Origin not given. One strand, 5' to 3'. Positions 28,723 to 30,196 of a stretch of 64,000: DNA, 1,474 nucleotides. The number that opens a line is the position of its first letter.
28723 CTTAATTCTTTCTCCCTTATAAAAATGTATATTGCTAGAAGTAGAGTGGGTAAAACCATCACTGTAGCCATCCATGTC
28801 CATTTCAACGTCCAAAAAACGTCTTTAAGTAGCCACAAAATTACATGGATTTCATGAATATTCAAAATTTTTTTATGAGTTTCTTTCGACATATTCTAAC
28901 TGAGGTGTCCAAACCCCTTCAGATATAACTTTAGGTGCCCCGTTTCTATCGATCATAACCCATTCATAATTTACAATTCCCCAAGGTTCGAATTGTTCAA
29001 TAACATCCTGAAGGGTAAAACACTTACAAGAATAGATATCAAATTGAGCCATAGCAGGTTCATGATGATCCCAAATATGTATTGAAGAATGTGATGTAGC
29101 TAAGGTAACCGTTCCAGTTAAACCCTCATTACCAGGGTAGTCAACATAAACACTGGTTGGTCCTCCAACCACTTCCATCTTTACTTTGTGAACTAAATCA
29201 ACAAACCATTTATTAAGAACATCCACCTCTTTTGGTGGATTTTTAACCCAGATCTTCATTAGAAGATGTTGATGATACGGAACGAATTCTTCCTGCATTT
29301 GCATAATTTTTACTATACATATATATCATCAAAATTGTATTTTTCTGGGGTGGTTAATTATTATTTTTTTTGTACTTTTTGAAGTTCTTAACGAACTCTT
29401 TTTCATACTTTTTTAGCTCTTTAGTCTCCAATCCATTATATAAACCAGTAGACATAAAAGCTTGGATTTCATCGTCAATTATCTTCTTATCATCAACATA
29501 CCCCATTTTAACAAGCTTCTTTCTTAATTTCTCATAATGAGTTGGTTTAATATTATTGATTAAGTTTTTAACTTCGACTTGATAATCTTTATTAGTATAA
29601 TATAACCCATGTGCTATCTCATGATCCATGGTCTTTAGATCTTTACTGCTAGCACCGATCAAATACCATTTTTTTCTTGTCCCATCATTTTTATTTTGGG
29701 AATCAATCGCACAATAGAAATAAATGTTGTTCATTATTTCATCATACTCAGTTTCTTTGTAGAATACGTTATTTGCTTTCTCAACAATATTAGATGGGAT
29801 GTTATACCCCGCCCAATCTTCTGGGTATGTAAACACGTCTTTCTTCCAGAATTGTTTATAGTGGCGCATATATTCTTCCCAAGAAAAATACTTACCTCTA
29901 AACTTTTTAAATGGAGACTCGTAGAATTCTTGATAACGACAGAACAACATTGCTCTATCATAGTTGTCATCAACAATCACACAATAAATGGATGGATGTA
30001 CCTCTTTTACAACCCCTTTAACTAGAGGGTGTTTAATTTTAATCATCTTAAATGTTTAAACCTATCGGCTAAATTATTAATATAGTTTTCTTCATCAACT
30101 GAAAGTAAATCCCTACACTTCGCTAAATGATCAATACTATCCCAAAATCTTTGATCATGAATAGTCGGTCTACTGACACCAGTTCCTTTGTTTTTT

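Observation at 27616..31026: Block of metabolic auxiliary genes: acyl-CoA thioesterase, HAD hydrolase, AdoMetDC-like decarboxylase, IscA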

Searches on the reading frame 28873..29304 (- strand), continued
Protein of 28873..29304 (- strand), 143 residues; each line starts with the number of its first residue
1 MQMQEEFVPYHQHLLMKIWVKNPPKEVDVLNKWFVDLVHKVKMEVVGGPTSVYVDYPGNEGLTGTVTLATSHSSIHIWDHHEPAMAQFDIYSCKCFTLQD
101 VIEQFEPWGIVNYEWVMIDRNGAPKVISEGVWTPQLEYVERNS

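Call 64: list_cluster_members(proteins=[P0002, P0023, P0035, P0078, P0093, P0118, P0339, P0273, P0332, P0344])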
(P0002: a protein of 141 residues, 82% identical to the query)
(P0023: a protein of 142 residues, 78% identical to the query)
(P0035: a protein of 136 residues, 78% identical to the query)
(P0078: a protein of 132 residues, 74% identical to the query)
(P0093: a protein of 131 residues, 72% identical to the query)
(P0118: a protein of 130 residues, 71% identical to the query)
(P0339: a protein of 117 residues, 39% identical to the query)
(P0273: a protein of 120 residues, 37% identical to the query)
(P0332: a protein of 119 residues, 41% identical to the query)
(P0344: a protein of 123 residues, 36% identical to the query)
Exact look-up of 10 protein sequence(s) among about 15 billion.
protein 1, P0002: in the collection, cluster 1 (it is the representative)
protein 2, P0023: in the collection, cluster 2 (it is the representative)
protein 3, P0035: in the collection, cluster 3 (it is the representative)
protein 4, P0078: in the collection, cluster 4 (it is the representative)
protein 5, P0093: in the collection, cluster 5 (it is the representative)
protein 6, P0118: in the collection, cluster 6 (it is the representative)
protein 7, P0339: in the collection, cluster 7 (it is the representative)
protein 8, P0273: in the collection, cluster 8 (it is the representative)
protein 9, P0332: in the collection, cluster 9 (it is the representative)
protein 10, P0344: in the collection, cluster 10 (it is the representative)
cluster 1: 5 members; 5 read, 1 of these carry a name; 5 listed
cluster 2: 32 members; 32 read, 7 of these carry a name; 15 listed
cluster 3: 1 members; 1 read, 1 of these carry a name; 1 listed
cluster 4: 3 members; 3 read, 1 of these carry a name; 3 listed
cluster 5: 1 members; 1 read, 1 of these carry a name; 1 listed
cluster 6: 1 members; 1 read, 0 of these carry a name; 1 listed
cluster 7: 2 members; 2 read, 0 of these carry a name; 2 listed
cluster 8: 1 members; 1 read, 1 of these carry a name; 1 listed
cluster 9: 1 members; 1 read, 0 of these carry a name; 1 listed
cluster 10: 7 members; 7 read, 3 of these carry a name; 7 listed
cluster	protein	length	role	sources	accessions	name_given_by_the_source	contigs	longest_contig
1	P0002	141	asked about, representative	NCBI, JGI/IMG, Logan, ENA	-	S-adenosylmethionine/arginine decarboxylase-like enzyme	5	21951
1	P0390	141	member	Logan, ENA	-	-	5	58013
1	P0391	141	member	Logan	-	-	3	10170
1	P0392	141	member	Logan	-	-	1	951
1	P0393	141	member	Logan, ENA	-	-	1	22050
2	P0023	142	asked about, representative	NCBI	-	-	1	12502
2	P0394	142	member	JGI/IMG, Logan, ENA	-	S-adenosylmethionine/arginine decarboxylase-like enzyme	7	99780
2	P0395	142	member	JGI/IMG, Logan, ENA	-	S-adenosylmethionine/arginine decarboxylase-like enzyme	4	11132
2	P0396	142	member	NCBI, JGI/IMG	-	S-adenosylmethionine/arginine decarboxylase-like enzyme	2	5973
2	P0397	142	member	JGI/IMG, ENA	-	S-adenosylmethionine/arginine decarboxylase-like enzyme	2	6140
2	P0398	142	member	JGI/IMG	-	S-adenosylmethionine/arginine decarboxylase-like enzyme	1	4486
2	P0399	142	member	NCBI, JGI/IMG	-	S-adenosylmethionine/arginine decarboxylase-like enzyme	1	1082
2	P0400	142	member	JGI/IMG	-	S-adenosylmethionine/arginine decarboxylase-like enzyme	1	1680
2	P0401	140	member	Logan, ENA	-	-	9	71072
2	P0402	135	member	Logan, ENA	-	-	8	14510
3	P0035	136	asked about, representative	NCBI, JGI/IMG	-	S-adenosylmethionine/arginine decarboxylase-like enzyme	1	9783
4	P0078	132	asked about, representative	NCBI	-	-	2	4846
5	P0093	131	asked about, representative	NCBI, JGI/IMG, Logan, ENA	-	S-adenosylmethionine/arginine decarboxylase-like enzyme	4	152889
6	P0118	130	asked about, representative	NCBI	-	-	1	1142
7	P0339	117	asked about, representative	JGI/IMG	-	-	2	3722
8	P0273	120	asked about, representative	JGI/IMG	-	S-adenosylmethionine/arginine decarboxylase-like enzyme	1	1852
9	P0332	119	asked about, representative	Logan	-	-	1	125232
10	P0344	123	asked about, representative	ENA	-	-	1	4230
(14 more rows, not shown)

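Call 67: find_encoding_contigs(protein=window:28873-29304:-, flank=10000, max_places=4)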
Protein window:28873-29304:- (143 aa): 7 contigs read that carry it; 4 places shown.
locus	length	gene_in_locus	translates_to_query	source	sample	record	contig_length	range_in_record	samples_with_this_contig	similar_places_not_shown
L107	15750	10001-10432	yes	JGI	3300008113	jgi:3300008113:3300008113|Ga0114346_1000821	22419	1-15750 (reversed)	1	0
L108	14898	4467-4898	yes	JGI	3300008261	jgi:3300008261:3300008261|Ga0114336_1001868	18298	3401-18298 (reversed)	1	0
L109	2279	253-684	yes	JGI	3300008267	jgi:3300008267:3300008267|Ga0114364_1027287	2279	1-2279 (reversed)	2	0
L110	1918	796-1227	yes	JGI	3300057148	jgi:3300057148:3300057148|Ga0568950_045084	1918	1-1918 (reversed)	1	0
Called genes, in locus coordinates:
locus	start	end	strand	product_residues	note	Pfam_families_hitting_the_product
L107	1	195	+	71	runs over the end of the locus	-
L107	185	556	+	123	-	-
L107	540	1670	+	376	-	PF00303:Thymidylat_synt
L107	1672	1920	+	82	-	-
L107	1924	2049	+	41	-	-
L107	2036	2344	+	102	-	-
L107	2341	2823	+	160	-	PF00877:NLPC_P60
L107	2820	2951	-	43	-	-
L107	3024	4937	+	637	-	PF14284:PcfJ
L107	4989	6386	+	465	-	-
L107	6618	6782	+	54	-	-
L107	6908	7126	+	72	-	-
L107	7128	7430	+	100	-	-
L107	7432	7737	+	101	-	-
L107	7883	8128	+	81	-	-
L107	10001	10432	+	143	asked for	PF02675:AdoMet_dc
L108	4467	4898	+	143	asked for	PF02675:AdoMet_dc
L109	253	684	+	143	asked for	PF02675:AdoMet_dc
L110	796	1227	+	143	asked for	PF02675:AdoMet_dc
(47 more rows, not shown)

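Call 78: search_dna_similar(query=L059:298-630:+, collection=phages, mode=protein, max_rows=60, max_evalue=0.01, rows=spread)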
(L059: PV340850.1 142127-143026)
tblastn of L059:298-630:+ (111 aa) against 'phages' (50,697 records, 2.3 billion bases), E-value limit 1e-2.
Records with a match: 154; places in all: 155; records where one place covers at least 80% of the query: 135.
Best place of each record, by identity: >=99% 1; 95-99% 2; 80-90% 19; 60-80% 52; <60% 80.
By first word of the organism name: Synechococcus 105; Cyanophage 22; Thermus 7; Prochlorococcus 6; Pelagibacter 3; uncultured 3; Bacillus 2; Croceibacter 2; Bacteriophage 1; Microcystis 1; and 2 more.
By host as written in the record: Synechococcus sp. 20; Synechococcus 20; - 18; Synechococcus sp. WH7803 14; Synechococcus sp. WH8102 12; Synechococcus sp. MW02 9; Synechococcus sp. WH 7803 8; Parasynechococcus marenigrum WH 8102 5; and 27 more.
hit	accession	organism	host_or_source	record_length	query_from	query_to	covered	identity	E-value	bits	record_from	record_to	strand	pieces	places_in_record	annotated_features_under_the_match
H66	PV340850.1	Synechococcus phage Sf-CH1b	Synechococcus sp. WH8102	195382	1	111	100%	99.1%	5e-70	231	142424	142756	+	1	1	S-adenosylmethionine decarboxylase | DNA polymerase (x2)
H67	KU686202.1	Synechococcus phage S-CAM4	Synechococcus sp.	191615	1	110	99%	89.1%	1e-63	213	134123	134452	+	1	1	S-adenosylmethionine decarboxylase proenzyme | sliding clamp DNA polymerase accessory protein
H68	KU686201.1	Synechococcus phage S-CAM4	Synechococcus sp.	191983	1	110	99%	89.1%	1e-63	213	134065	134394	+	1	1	S-adenosylmethionine decarboxylase proenzyme | sliding clamp DNA polymerase accessory protein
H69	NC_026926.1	Synechococcus phage ACG-2014j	-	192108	1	110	99%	89.1%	1e-63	213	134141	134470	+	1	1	S-adenosylmethionine decarboxylase | DNA polymerase processivity factor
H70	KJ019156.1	Synechococcus phage ACG-2014e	-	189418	1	111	100%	88.3%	4e-64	214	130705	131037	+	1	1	S-adenosylmethionine decarboxylase | sliding clamp DNA polymerase | clamp loader subunit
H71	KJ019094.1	Synechococcus phage ACG-2014e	-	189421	1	111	100%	88.3%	4e-64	214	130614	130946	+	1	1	S-adenosylmethionine decarboxylase | sliding clamp DNA polymerase | clamp loader subunit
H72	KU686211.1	Synechococcus phage S-WAM2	Synechococcus sp.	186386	1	111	100%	81.1%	5e-57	194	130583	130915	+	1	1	S-adenosylmethionine decarboxylase proenzyme | sliding clamp DNA polymerase accessory protein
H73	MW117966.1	Synechococcus phage S-H9-1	Synechococcus sp. MW02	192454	1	111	100%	81.1%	5e-57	194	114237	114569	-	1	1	S-adenosylmethionine decarboxylase | clamp loader subunit | DNA endonuclease V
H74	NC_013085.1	Synechococcus phage S-RSM4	-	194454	1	111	100%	81.1%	5e-57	194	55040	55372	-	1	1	speD: S-adenosylmethionine decarboxylase | g45: DNA polymerase processivity factor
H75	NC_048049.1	Synechococcus phage S-T4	Synechococcus sp. WH 7803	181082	1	111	100%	78.4%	1e-55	190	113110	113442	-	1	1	S-adenosylmethionine decarboxylase | DNA binding protein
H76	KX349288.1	Synechococcus phage S-RIM8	Synechococcus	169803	1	111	100%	74.8%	3e-54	186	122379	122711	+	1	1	S-adenosylmethionine decarboxylase | sliding clamp DNA polymerase accessory protein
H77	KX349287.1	Synechococcus phage S-RIM8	Synechococcus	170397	1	111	100%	74.8%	3e-54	186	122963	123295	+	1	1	S-adenosylmethionine decarboxylase | sliding clamp DNA polymerase accessory protein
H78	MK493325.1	Synechococcus phage S-RIM8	Synechococcus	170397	1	111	100%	74.8%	3e-54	186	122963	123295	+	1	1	S-adenosylmethionine decarboxylase | sliding clamp DNA polymerase accessory protein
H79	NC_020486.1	Synechococcus phage S-RIM8 A.HR1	Synechococcus sp. WH7803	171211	1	111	100%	74.8%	3e-54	186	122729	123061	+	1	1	S-adenosylmethionine decarboxylase | DNA polymerase processivity factor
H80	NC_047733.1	Synechococcus phage S-RIM8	Synechococcus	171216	1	111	100%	74.8%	3e-54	186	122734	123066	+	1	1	S-adenosylmethionine decarboxylase | DNA polymerase processivity factor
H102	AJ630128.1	Synechococcus phage S-PM2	Synechococcus sp. SynWH7803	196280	3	108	95%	43.4%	8e-23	97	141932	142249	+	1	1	SpeD: SpeD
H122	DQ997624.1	Thermus phage phiYS40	-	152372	13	101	80%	27.0%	5e-4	43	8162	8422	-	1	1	S-adenosylmethionine decarboxylase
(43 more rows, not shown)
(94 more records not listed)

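Call 79: get_annotated_region(hit=H102, flank=200)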
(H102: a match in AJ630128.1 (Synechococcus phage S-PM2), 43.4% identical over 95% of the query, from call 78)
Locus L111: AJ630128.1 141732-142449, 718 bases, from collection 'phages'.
description: Bacteriophage S-PM2 complete genome.
organism: Synechococcus phage S-PM2 (NCBI taxid 238854)
taxonomy: Viruses; Duplodnaviria; Heunggongvirae; Uroviricota; Caudoviricetes; Kyanoviridae; Nodensvirus; Nodensvirus spm2
host: Synechococcus sp. SynWH7803; source: sea water; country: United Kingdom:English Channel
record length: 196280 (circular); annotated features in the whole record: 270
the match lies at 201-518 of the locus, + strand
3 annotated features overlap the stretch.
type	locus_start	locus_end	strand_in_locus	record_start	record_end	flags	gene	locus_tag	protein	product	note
CDS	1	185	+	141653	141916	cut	-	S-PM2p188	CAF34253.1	Hypothetical-Protein | belonging to T4-LIKE GC: 871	T4-LIKE GC: 871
CDS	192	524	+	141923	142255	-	SpeD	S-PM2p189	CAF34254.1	SpeD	T4-LIKE GC: 411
CDS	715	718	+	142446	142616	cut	-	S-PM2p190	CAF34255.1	Hypothetical-Protein | belonging to T4-LIKE GC: 872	T4-LIKE GC: 872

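Call 80: get_annotated_region(hit=H122, flank=200)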
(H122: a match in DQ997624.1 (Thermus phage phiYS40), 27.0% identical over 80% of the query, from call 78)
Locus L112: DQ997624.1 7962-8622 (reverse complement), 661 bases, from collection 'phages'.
description: Thermus thermophilus phage YS40, complete genome.
organism: Thermus phage phiYS40 (NCBI taxid 407392)
taxonomy: Viruses; Duplodnaviria; Heunggongvirae; Uroviricota; Caudoviricetes
host: -; source: -; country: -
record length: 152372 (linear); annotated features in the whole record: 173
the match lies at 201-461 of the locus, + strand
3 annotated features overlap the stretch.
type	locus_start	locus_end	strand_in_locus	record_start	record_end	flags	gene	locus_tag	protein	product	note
CDS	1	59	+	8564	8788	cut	-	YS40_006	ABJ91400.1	hypothetical protein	-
CDS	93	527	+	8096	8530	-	-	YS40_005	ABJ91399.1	S-adenosylmethionine decarboxylase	AdoMetDC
CDS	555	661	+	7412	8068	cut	-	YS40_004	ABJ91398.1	hypothetical protein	-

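Call 102: search_dna_similar(query=P0315, collection=phages, mode=protein, max_rows=60, max_evalue=0.00001)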
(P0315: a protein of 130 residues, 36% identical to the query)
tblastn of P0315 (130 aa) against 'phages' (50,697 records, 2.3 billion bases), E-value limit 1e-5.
Records with a match: 12; places in all: 12; records where one place covers at least 80% of the query: 7.
Best place of each record, by identity: <60% 12.
By first word of the organism name: Pelagibacter 11; uncultured 1.
By host as written in the record: Candidatus Pelagibacter sp. HTCC7211 6; Candidatus Pelagibacter ubique HTCC1062 3; Candidatus Pelagibacter sp.FZCC0233 1; Candidatus Pelagibacter sp. FZCC0015 1; - 1.
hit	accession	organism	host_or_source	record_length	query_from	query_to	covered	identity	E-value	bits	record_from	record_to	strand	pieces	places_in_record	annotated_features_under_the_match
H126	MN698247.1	Pelagibacter phage HTVC115P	Candidatus Pelagibacter sp. HTCC7211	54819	1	118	91%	48.3%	1e-30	119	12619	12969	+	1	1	S-adenosylmethionine decarboxylase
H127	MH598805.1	Pelagibacter phage HTVC109P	Candidatus Pelagibacter sp. HTCC7211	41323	1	114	88%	49.1%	2e-30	119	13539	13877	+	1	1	S-adenosylmethionine decarboxylase | hypothetical protein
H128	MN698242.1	Pelagibacter phage HTVC103P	Candidatus Pelagibacter sp. HTCC7211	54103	2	118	90%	46.2%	1e-28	114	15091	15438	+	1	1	S-adenosylmethionine decarboxylase | hypothetical protein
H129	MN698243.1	Pelagibacter phage HTVC104P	Candidatus Pelagibacter sp. HTCC7211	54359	2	118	90%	46.2%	2e-28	114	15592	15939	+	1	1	S-adenosylmethionine decarboxylase | hypothetical protein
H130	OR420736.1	Pelagibacter phage HTVC304P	Candidatus Pelagibacter sp.FZCC0233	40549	1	105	81%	48.6%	2e-25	105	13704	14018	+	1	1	S-adenosylmethionine decarboxylase | hypothetical protein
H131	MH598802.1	Pelagibacter phage HTVC201P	Candidatus Pelagibacter sp. FZCC0015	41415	1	105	81%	48.6%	3e-25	104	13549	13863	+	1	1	S-adenosylmethionine decarboxylase | hypothetical protein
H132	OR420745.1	Pelagibacter phage HTVC048P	Candidatus Pelagibacter ubique HTCC1062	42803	1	101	78%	49.5%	1e-24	103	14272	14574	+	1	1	S-adenosylmethionine decarboxylase proenzyme | hypothetical protein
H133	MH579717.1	Pelagibacter phage HTVC021P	Candidatus Pelagibacter ubique HTCC1062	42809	1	101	78%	49.5%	1e-24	103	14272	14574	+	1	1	S-adenosylmethionine decarboxylase proenzyme | hypothetical protein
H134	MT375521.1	Pelagibacter phage Eistla EXVC025P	Candidatus Pelagibacter ubique HTCC1062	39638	1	105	81%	47.6%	4e-25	104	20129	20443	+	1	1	S-adenosylmethionine decarboxylase | exonuclease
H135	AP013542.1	uncultured phage_MedDCM-OCT-S35-C6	metagenomic fosmid library constructed ...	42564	1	101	78%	46.5%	1e-24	102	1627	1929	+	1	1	S-adenosylmethionine decarboxylase proenzyme (TIGR03330) | hypothetical protein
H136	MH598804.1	Pelagibacter phage HTVC105P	Candidatus Pelagibacter sp. HTCC7211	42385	1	101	78%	46.5%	2e-20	91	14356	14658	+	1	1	S-adenosylmethionine decarboxylase | hypothetical protein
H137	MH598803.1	Pelagibacter phage HTVC121P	Candidatus Pelagibacter sp. HTCC7211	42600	1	101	78%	45.5%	2e-19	88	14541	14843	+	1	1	S-adenosylmethionine decarboxylase | hypothetical protein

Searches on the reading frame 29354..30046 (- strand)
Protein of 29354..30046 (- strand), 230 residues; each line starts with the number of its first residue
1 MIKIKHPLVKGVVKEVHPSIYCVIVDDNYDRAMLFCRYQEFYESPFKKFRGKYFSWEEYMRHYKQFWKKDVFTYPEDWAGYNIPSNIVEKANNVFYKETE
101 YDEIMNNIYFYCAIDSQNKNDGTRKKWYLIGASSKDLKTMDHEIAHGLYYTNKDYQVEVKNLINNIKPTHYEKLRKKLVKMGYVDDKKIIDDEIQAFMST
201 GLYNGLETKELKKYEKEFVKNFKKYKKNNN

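Call 3: search_protein_families(library=pfam, proteins=[window:29354-30046:-], max_evalue=0.1)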
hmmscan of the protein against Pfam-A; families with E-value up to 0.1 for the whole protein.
window:29354-30046:- (230 aa): 0 families

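Call 4: search_protein_families(library=phrogs, proteins=[window:29354-30046:-], max_evalue=0.01)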
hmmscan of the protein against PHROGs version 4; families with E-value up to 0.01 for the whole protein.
window:29354-30046:- (230 aa): 1 family
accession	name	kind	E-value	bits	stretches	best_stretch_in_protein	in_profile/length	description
phrog_1365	-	unknown function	0.0029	18.6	1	89-160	23-94/127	-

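Call 6: search_protein_families(library=ncbifam, proteins=[window:29354-30046:-], max_evalue=0.01)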
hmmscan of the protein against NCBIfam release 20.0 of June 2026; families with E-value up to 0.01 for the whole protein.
window:29354-30046:- (230 aa): 0 families

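Call 38: find_homologous_proteins(query=window:29354-30046:-, max_evalue=0.001)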
Query window:29354-30046:- (230 aa): 944 proteins with E <= 0.001 among 1135 candidates; the best 120 are listed.
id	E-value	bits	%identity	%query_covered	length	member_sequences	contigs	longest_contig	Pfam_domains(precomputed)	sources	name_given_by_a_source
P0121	7.2e-143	492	94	95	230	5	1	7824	-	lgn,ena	-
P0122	2.7e-142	490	92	95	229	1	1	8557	-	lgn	-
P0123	5.5e-128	443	85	98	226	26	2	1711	-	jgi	jgi:hypothetical protein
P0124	1.2e-127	442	84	98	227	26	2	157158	-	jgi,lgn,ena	jgi:hypothetical protein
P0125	1.7e-126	439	84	97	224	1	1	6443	-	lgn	-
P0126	1.8e-126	438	84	97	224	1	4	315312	-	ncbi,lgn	-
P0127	4.2e-126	437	84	98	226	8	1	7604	-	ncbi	-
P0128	5.4e-126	437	83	97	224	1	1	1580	-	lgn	-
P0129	2.5e-125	435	83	98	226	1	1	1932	-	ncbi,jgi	jgi:hypothetical protein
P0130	3.4e-125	434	84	97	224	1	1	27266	-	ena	-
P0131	9.1e-125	433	83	97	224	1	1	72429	-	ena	-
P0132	2.3e-124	432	82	98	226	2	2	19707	-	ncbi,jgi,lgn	jgi:hypothetical protein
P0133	2.7e-124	431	83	98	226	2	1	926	-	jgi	jgi:hypothetical protein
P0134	7.1e-124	430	82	98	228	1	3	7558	-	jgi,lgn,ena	jgi:hypothetical protein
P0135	2.1e-123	428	83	99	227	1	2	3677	-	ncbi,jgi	jgi:hypothetical protein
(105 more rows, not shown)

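Call 51: predict_structure(alignment_id=A1)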
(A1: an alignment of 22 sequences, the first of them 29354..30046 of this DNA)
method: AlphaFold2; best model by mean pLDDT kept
length: 230 residues; sequences in the alignment: 22
mean_pLDDT: 77.2   pTM: 0.76
mean pLDDT of the five models: 77.2, 71.0, 63.7, 61.3, 56.5
residues with pLDDT >= 90: 49; 70-90: 118; 50-70: 55; < 50: 8
segments of 3 or more residues with pLDDT < 50: none
pLDDT, mean of each block of 10 residues (from residue 1): 79 90 82 67 66 73 60 58 57 55 77 88 84 72 89 94 95 88 78 90 71 89 76
secondary structure, 60 per line:
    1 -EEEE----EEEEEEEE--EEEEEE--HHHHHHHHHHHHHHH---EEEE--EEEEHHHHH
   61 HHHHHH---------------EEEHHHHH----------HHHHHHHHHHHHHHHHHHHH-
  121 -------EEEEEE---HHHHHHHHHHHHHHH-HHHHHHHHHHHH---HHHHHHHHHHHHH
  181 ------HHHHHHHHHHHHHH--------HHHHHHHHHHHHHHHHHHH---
elements in order: E2-5 E10-17 E20-25 H28-42 E46-49 E52-55 H56-66 E82-84 H85-89 H100-119 E128-133 H137-151 H153-164 H168-180 H187-200 H209-227

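Call 54: search_dna_similar(query=window:29354-30046:-, collection=phages, mode=protein, max_rows=25, max_evalue=0.01)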
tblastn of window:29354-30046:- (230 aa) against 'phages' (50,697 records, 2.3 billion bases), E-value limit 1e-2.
Records with a match: 3; places in all: 4; records where one place covers at least 80% of the query: 3.
Best place of each record, by identity: <60% 3.
By first word of the organism name: Xanthomonas 2; uncultured 1.
By host as written in the record: - 1; Xanthomonas citri 1; Xanthomonas oryzae pv. oryzae 1.
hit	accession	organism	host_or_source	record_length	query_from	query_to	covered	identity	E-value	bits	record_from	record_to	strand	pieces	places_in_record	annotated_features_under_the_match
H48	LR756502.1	uncultured phage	metagenomic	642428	13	204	83%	36.8%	1e-25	110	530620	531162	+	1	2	record has no annotation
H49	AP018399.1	Xanthomonas phage XacN1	Xanthomonas citri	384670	13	200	82%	32.1%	2e-22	100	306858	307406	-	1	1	ABC transporter ATP-binding protein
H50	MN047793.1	Xanthomonas phage Xoo-sp13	Xanthomonas oryzae pv. oryzae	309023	13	201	82%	31.9%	3e-20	94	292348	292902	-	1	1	ABC transporter ATP-binding protein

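Call 94: fold_search(model_id=the predicted structure, library=viral)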
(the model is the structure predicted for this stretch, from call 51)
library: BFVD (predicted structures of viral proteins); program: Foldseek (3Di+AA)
matches with E <= 10: 69; with E <= 0.001: 1
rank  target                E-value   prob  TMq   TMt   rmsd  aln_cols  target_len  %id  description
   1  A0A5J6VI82            4.5e-04  1.00  0.41  0.53   6.5       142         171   18  Uncharacterized protein [Megaviridae environmental sample]
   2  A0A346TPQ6            8.0e-01  0.06  0.23  0.08  14.8       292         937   12  ORF120 [Mythimna unipuncta nucleopolyhedrovirus]
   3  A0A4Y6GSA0            9.4e-01  0.11  0.16  0.21   7.7        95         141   21  Uncharacterized protein [Chrysochromulina parva virus BQ2]
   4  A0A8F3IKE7            1.3e+00  0.04  0.13  0.14  16.9       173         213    9  Uncharacterized protein [Arthrobacter phage Sicarius2]
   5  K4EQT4                1.5e+00  0.04  0.11  0.12  16.0       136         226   12  Nudix pirophosphatase [Epinotia aporema granulovirus]
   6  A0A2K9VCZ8            2.3e+00  0.04  0.16  0.16  12.8       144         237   11  Uncharacterized protein [Lactobacillus phage Semele]
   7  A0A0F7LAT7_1          2.4e+00  0.02  0.12  0.05  19.1       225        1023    8  (no name in the UniProt tables at hand)
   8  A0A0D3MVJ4            2.4e+00  0.01  0.13  0.12  32.1       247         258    9  HNH homing endonuclease [Staphylococcus phage vB_SepM_ phiIPLA-C1C]
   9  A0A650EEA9            2.7e+00  0.06  0.19  0.15  13.8       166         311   11  (no name in the UniProt tables at hand)
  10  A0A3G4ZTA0            2.9e+00  0.08  0.14  0.12  12.3        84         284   20  Ligase 2 [Edafosvirus sp.]
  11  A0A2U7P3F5            3.2e+00  0.02  0.12  0.12  14.0       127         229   12  (no name in the UniProt tables at hand)
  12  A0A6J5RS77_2          3.4e+00  0.14  0.25  0.06   9.8       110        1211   14  Uncharacterized protein [uncultured Caudovirales phage]
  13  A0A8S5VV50            3.8e+00  0.02  0.15  0.15  12.8       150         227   12  (no name in the UniProt tables at hand)
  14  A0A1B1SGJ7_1          4.0e+00  0.02  0.16  0.05  25.4       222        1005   12  (no name in the UniProt tables at hand)
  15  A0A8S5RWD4            4.8e+00  0.02  0.13  0.10  24.7       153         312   14  Uncharacterized protein [Siphoviridae sp. ctHip2]
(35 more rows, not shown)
